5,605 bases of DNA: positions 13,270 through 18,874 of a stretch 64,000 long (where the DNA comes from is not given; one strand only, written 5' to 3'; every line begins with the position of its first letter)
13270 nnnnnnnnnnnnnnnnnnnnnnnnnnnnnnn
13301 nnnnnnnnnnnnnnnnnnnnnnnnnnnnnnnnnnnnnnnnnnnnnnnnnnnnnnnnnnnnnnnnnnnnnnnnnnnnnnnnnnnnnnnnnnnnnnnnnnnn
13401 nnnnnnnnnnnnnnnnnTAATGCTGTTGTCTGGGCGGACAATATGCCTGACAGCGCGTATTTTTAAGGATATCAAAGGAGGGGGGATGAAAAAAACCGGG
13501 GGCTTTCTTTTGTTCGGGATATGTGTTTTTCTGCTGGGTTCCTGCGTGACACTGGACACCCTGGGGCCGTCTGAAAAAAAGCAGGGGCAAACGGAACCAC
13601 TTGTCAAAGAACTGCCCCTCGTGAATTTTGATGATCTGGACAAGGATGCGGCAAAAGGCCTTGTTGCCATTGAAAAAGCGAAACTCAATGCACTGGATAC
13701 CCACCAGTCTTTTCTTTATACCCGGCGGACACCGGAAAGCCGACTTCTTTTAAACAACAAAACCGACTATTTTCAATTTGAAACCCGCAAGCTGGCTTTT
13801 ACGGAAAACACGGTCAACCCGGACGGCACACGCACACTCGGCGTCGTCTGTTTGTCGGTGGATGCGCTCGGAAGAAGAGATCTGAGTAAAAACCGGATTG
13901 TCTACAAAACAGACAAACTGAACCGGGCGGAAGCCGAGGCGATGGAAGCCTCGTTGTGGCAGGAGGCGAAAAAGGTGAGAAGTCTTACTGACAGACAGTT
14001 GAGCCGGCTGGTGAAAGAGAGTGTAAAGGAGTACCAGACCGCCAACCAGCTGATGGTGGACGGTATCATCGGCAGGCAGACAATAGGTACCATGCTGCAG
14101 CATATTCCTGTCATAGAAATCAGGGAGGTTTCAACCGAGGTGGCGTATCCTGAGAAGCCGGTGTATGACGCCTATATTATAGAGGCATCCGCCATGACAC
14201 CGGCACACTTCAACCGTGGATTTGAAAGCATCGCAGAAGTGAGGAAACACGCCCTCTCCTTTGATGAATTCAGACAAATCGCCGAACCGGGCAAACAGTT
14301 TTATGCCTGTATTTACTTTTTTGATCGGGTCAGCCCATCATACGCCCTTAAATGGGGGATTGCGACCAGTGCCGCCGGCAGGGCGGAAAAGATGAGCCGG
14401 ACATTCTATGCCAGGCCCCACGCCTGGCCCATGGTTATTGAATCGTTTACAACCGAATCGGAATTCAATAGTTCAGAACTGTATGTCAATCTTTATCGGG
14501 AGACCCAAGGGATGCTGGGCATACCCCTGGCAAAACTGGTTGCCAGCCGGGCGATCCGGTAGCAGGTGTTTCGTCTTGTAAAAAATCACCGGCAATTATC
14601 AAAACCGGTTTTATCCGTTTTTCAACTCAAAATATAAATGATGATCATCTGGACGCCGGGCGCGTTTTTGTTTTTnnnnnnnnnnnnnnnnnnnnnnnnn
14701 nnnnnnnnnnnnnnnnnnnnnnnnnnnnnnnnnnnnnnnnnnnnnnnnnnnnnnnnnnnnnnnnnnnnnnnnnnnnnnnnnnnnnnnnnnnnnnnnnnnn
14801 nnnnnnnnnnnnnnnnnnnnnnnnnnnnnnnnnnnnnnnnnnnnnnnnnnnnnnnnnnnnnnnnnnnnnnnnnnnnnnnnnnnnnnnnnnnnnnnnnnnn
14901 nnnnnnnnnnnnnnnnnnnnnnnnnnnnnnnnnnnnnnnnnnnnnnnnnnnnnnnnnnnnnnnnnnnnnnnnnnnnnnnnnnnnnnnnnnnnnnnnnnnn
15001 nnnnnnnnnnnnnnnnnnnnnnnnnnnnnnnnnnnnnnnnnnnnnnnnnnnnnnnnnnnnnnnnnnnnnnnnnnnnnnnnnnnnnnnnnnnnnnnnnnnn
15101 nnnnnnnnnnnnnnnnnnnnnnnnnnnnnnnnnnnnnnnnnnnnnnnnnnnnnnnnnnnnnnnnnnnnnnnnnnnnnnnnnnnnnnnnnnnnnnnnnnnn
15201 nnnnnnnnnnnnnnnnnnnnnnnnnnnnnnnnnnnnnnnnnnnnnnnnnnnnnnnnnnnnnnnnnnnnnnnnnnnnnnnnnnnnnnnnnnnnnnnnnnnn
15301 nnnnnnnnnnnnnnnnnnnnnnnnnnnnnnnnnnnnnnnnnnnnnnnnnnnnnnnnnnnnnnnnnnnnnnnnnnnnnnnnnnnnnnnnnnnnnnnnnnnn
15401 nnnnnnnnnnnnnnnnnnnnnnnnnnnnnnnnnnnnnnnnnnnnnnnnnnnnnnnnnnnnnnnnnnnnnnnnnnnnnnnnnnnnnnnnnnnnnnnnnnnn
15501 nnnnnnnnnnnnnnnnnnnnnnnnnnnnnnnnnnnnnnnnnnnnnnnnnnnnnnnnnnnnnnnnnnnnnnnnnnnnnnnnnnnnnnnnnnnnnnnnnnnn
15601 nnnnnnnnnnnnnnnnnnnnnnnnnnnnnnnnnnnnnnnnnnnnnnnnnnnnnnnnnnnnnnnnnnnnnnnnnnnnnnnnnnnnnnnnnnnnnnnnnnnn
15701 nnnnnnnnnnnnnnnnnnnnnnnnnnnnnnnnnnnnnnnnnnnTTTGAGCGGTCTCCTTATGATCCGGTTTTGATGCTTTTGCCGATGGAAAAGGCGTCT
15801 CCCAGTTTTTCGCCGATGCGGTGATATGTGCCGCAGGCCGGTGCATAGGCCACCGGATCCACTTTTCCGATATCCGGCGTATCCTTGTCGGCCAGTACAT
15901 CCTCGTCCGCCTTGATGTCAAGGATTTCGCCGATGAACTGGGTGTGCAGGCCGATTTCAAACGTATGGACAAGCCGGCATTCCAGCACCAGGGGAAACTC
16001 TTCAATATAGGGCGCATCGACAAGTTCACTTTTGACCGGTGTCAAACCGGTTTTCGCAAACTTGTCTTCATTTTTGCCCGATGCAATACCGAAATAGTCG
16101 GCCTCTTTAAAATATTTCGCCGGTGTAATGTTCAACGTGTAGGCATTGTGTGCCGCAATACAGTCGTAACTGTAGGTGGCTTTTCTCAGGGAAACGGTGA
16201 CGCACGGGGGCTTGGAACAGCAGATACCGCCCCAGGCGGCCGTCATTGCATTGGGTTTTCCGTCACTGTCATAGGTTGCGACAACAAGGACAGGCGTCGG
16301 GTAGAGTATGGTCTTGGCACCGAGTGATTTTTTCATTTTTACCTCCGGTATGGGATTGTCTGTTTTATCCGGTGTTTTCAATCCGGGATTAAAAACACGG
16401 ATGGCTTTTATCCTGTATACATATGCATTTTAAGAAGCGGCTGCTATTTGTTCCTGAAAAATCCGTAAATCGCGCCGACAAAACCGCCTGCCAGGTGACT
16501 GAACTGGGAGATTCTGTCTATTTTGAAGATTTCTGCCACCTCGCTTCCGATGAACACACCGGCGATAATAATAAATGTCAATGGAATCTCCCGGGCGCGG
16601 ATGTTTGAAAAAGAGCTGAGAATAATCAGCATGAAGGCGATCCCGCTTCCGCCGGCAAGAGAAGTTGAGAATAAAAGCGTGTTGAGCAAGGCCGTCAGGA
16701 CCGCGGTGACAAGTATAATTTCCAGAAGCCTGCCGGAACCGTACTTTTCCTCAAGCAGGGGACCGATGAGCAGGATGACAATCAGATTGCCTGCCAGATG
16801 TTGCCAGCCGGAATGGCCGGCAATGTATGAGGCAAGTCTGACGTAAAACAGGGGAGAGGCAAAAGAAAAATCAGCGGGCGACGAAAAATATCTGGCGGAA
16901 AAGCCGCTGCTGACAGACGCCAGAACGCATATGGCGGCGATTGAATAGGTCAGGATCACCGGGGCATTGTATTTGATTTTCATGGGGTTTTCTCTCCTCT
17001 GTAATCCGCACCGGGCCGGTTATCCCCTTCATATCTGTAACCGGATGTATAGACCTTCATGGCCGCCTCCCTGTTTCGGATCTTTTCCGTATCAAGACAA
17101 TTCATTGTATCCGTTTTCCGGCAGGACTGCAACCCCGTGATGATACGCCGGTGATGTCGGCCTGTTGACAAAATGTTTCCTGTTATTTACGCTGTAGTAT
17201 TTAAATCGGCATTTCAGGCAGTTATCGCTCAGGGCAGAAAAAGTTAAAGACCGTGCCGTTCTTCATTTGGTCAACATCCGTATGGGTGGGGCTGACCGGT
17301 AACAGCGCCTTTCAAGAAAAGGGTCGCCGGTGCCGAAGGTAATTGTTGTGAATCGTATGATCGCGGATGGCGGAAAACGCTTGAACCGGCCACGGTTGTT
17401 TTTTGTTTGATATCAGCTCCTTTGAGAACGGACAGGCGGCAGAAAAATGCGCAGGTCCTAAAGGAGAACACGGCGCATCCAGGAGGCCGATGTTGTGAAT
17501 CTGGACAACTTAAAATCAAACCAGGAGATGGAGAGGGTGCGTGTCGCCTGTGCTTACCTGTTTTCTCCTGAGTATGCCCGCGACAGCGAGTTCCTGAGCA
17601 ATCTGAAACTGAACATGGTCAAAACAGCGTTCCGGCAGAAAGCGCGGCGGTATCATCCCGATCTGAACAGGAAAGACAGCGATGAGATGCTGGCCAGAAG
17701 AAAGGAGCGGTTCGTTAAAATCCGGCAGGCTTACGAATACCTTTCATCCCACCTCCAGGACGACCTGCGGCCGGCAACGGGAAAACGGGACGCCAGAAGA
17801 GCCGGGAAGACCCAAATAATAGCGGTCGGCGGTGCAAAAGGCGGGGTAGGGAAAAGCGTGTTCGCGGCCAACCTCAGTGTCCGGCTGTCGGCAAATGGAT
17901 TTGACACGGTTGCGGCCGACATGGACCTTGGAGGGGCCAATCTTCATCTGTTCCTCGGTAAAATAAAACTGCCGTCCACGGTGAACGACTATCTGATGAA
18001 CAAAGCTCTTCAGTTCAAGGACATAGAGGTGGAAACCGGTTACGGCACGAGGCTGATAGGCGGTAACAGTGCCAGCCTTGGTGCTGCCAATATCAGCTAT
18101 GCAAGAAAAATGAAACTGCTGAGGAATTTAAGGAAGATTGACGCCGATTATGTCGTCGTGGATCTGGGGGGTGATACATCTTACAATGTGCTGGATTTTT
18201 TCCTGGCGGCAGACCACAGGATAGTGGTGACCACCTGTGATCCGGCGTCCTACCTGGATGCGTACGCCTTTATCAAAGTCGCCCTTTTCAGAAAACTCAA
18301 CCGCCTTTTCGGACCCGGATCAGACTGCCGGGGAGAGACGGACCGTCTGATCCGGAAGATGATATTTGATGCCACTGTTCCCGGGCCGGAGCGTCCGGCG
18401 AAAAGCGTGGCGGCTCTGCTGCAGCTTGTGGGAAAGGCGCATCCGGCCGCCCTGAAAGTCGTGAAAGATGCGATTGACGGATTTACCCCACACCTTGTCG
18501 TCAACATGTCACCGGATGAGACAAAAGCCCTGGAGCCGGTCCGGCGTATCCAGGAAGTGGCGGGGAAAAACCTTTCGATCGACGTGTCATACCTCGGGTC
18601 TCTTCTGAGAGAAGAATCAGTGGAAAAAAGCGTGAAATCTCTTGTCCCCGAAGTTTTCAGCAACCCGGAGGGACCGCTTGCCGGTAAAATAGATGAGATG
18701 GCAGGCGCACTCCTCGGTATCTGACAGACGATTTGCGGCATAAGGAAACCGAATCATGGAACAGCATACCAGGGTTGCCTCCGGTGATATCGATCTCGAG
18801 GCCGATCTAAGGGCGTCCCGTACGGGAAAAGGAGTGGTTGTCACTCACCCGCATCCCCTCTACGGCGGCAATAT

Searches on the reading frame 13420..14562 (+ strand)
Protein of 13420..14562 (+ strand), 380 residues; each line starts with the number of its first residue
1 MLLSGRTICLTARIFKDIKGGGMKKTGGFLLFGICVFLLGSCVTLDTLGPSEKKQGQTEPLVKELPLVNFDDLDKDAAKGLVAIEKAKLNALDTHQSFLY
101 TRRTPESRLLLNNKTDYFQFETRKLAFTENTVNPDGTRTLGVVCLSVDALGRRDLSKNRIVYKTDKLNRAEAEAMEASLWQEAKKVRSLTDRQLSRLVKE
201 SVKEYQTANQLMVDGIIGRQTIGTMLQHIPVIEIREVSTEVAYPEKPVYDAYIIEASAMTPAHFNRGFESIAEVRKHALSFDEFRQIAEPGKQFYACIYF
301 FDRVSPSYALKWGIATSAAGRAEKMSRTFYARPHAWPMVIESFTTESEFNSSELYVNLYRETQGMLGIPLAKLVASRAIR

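Call 51: search_protein_families(library=pfam, proteins=[window:13420-14562:+], max_evalue=0.001)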
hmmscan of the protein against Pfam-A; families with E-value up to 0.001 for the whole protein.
window:13420-14562:+ (380 aa): 1 family
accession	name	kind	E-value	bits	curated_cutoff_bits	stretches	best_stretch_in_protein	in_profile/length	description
PF01471.23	PG_binding_1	-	5.9e-05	23.6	23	1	193-225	25-57/57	Putative peptidoglycan binding domain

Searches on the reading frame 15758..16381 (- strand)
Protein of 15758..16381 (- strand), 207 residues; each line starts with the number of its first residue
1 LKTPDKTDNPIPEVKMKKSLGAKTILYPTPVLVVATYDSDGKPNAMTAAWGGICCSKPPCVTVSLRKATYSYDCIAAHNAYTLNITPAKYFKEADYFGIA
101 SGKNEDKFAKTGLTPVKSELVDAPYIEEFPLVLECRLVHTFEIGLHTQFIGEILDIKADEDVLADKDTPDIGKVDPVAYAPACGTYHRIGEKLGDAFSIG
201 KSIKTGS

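Call 51: search_protein_families(library=pfam, proteins=[window:15758-16381:-], max_evalue=0.001)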
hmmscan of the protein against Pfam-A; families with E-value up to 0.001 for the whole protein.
window:15758-16381:- (207 aa): 1 family
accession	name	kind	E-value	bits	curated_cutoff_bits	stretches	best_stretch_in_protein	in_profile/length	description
PF01613.24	Flavin_Reduct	-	6.9e-35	120.9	27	1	27-163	4-138/153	Flavin reductase like domain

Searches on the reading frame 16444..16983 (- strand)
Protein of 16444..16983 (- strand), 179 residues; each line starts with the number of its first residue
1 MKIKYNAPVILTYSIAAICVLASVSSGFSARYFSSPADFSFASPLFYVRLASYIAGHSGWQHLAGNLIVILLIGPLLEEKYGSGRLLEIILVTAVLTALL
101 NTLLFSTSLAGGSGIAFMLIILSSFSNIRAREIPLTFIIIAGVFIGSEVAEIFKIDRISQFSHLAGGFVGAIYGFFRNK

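Call 51: search_protein_families(library=pfam, proteins=[window:16444-16983:-], max_evalue=0.001)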
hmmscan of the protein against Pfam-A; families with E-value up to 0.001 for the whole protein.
window:16444-16983:- (179 aa): 1 family
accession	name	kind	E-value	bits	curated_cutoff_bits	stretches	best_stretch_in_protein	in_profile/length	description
PF01694.28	Rhomboid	-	2.2e-16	60.8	22.6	1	48-176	5-139/143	Rhomboid domain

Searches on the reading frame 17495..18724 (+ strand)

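Call 51: search_protein_families(library=pfam, proteins=[window:17495-18724:+], max_evalue=0.001)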
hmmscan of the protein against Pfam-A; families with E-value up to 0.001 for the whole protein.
window:17495-18724:+ (409 aa): 6 families
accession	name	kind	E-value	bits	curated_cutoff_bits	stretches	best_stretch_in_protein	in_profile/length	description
PF10609.15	ParA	-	3.5e-12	46.7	27.1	1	106-260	3-157/246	NUBPL iron-transfer P-loop NTPase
PF01656.29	CbiA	-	1.3e-09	38.5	25.4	1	109-205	1-54/125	CobQ/CobB/MinD/ParA nucleotide binding domain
PF13614.12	AAA_31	-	3.8e-09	37.2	27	1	107-252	2-153/177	AAA domain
PF00226.36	DnaJ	-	2.9e-08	34.1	27.8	1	39-85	14-55/63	DnaJ domain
PF00142.24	Fer4_NifH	-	8.8e-05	22.5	25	1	108-253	2-155/271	4Fe-4S iron sulfur cluster binding proteins, NifH/frxC family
PF09140.17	MipZ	-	0.00021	21.2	20.7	1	108-232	2-115/262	ATPase MipZ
